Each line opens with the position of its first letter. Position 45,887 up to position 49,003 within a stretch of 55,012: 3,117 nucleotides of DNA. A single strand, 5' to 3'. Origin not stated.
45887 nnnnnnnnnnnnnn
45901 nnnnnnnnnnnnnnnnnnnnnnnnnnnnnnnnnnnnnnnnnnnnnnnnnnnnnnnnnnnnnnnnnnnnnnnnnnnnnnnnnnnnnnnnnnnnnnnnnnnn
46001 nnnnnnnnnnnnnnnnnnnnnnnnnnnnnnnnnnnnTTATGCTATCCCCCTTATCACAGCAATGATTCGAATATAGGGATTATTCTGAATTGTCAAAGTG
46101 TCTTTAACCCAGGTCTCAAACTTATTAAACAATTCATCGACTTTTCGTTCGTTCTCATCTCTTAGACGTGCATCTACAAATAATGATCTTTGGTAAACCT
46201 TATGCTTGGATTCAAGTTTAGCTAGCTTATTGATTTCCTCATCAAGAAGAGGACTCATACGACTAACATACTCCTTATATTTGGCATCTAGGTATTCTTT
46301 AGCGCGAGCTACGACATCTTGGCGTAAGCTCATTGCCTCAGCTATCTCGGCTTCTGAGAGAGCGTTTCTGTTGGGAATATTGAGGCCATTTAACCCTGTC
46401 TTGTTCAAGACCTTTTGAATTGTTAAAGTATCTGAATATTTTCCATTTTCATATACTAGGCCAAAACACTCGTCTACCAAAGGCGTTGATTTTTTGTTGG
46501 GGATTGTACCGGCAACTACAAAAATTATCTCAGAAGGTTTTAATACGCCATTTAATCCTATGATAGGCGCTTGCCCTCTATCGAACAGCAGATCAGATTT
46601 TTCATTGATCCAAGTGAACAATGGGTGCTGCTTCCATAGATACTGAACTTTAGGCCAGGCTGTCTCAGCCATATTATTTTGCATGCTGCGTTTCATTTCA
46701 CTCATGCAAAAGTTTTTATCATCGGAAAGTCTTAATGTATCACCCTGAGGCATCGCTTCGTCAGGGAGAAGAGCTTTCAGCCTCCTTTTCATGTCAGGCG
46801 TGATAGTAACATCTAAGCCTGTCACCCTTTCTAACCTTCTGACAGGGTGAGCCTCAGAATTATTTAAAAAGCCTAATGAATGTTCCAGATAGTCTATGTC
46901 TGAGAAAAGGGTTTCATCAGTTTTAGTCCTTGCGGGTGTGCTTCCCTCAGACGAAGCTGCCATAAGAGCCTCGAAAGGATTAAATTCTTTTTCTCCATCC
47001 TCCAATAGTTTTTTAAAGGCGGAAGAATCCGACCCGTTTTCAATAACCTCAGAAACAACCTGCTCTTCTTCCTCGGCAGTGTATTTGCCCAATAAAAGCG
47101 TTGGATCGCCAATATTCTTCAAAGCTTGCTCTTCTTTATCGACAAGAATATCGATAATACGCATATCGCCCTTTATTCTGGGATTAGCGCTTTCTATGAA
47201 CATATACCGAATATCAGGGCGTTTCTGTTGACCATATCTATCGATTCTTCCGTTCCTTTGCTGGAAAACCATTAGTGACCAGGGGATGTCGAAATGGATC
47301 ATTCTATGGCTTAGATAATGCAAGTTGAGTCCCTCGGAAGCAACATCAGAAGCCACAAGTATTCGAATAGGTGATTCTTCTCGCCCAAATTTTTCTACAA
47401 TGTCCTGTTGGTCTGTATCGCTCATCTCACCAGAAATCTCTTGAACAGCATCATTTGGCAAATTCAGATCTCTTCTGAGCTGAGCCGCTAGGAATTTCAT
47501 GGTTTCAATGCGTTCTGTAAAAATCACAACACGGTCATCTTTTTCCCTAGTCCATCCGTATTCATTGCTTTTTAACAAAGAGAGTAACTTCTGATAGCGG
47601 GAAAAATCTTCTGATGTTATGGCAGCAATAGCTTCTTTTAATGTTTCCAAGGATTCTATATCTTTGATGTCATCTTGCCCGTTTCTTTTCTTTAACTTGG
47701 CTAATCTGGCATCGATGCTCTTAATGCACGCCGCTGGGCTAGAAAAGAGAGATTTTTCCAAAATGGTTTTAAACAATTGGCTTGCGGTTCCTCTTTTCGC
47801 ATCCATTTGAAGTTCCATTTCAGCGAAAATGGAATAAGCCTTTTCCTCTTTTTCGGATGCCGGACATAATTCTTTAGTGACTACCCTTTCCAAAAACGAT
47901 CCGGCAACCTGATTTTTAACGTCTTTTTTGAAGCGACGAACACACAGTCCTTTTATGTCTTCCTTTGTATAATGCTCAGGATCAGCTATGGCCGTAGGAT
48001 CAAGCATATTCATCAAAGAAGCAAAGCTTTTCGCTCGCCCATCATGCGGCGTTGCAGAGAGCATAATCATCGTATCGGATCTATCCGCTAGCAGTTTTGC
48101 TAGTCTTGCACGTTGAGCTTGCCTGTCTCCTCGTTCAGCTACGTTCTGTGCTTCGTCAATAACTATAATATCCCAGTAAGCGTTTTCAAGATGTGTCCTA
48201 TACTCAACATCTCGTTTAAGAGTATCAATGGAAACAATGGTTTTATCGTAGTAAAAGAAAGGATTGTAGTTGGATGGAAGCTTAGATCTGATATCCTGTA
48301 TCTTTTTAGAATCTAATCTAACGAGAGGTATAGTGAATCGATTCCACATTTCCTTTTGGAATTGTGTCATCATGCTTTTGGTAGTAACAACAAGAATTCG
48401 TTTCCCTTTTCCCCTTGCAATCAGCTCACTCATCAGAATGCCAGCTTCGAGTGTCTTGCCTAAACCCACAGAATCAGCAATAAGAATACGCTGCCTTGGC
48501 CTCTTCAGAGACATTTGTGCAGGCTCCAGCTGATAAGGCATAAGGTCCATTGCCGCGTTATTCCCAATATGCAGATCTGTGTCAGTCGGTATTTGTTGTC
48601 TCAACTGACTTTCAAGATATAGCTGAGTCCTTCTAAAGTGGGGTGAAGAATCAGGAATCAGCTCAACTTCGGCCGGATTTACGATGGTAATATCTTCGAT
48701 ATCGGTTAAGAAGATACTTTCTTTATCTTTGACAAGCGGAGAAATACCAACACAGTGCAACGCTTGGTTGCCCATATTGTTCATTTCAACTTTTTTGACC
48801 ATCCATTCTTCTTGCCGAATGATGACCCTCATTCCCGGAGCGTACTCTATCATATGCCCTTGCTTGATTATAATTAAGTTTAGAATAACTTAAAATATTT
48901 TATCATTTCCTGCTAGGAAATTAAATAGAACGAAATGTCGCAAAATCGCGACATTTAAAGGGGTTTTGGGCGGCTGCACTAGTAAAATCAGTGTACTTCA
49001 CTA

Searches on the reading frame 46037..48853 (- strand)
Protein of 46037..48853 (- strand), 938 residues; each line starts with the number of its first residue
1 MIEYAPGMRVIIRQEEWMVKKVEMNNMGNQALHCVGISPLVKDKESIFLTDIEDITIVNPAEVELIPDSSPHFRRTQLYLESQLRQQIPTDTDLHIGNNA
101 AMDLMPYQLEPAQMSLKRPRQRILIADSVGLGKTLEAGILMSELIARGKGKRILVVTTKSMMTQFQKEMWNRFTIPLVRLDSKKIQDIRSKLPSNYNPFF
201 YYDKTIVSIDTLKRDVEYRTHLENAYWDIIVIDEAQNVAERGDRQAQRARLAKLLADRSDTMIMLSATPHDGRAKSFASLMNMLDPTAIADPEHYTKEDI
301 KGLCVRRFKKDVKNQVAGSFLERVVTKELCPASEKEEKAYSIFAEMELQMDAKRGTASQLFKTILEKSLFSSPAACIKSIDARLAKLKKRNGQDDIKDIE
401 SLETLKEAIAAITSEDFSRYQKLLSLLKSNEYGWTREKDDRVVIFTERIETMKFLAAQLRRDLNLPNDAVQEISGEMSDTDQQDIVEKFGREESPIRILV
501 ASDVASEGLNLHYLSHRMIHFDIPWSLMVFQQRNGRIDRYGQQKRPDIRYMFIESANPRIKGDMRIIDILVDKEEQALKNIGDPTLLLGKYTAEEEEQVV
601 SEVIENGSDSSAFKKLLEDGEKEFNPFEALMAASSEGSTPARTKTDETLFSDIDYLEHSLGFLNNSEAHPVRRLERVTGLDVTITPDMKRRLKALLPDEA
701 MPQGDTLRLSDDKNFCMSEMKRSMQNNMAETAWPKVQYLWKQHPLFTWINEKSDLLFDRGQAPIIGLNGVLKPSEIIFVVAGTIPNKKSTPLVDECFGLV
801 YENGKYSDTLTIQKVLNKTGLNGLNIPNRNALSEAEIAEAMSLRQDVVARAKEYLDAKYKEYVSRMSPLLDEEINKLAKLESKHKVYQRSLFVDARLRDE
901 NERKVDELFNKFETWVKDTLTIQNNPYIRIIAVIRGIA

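Call 5: search_protein_families(library=padloc, proteins=[window:46037-48853:-])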
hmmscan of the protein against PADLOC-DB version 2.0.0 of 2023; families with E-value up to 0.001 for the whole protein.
window:46037-48853:- (938 aa): 36 families (the best 25 are shown)
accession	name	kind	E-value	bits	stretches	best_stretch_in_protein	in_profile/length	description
PDLC02621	DrmD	-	2.1e-97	325.6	2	6-410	15-446/1040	DrmD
PDLC02572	DrmA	-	2.2e-70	235.8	2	6-417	16-450/1043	DrmA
PDLC02504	BrxHI|BrxHII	-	1.9e-62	209.5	2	98-327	104-334/971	BrxHII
PDLC02633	DrmD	-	4.8e-58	194.8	2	100-392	122-432/839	DrmD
PDLC02500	BrxHI|BrxHII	-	1.9e-56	190.2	2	105-324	92-328/933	BrxHI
PDLC00659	HmaA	-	4e-55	185.2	2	99-391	100-402/1176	SNF2 helicase / DEAD-box helicase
PDLC02632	DrmD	-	6.6e-52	174.9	2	101-421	121-457/662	DrmD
PDLC02840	DpdE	-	7e-42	141.8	3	403-557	525-671/1091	DpdE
PDLC02843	DpdE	-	6.4e-40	134.9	2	69-287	124-315/1091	DpdE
PDLC02623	DrmD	-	8.9e-37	124.3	2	101-295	99-305/1040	DrmD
PDLC02853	DpdE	-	1.8e-36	123.5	2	101-287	95-286/985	DpdE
PDLC02619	DrmD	-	5.6e-34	115.4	2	83-314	12-238/872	DrmD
PDLC02624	DrmD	-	3.1e-33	113.2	2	141-419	2-296/652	DrmD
PDLC02620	DrmD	-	5.4e-33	112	2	95-404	92-404/1060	DrmD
PDLC02634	DrmD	-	1.5e-31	107.1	2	99-393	87-390/900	DrmD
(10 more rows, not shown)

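Call 6: search_protein_families(library=pfam, proteins=[window:46037-48853:-], max_evalue=0.01)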
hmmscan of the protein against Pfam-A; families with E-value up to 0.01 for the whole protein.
window:46037-48853:- (938 aa): 4 families
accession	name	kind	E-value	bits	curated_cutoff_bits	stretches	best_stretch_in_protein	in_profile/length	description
PF00271.37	Helicase_C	-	2.9e-19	69.8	23.5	1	422-541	5-110/110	Helicase conserved C-terminal domain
PF00176.29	SNF2-rel_dom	-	1.8e-16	60.5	24.9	1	119-366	13-276/290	SNF2-related domain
PF00270.35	DEAD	-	1.3e-10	41.7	26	1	121-270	15-161/167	DEAD/DEAH box helicase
PF04851.21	ResIII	-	1.3e-08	35.3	22.5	1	104-270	4-163/164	Type III restriction enzyme, res subunit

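Call 9: search_protein_families(library=ncbifam, proteins=[window:46037-48853:-], max_evalue=0.01)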
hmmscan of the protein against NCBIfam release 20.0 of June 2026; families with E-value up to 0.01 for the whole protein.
window:46037-48853:- (938 aa): 19 families
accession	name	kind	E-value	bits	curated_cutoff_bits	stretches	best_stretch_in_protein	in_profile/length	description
NF038317.1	DISARM_DrmD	equivalog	5.7e-101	339.4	610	2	5-411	3-432/1021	DISARM system SNF2-like helicase DrmD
NF041062.1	DpdE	equivalog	2.6e-51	174.7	500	2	100-288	150-316/1048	protein DpdE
NF003426.0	PRK04914.1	equivalog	3.3e-46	158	576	1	100-555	150-606/959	RNA polymerase-associated protein RapA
NF042964.1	phospholipD_antiphage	equivalog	1.4e-37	129.5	1100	2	312-545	551-794/895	phospholipase D-like domain-containing anti-phage protein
NF038318.1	DISARM_DrmD_b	equivalog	1.6e-33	115.9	950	2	83-314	9-235/868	DISARM system SNF2-like helicase DrmD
NF010337.0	PRK13766.1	equivalog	3.2e-12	45.4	610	1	386-540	310-468/781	Hef nuclease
NF008394.0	PRK11192.1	equivalog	9.5e-12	44.5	507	1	436-543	244-344/441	ATP-dependent RNA helicase SrmB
NF058637.1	helic_SCO1167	equivalog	9.9e-12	43.7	1200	2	438-554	778-888/932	SCO1167/SCO6262 family helicase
NF002340.1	PRK01297.1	equivalog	2.1e-08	33.4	564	1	409-543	228-346/372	ATP-dependent RNA helicase RhlB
NF008744.0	PRK11776.1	equivalog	4.7e-08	32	524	1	437-543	240-339/460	ATP-dependent RNA helicase DbpA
NF053631.1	RNA_helic_CshA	equivalog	6.5e-08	31.9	646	1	459-590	253-375/434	degradosome RNA helicase CshA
NF003419.0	PRK04837.1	equivalog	1.5e-05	23.9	588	1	437-543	254-353/424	ATP-dependent RNA helicase RhlB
NF007882.0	PRK10590.1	equivalog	2e-05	23.7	743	1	438-539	244-338/456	ATP-dependent RNA helicase RhlE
NF046051.1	restrict_EcoAI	equivalog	2.4e-05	22.9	550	1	117-236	174-284/768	EcoAI/FtnUII family type I restriction enzme subunit R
NF053711.1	RNA_heli_RhlE1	exception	7.1e-05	21.7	750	1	438-543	243-341/434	RNA helicase RhlE1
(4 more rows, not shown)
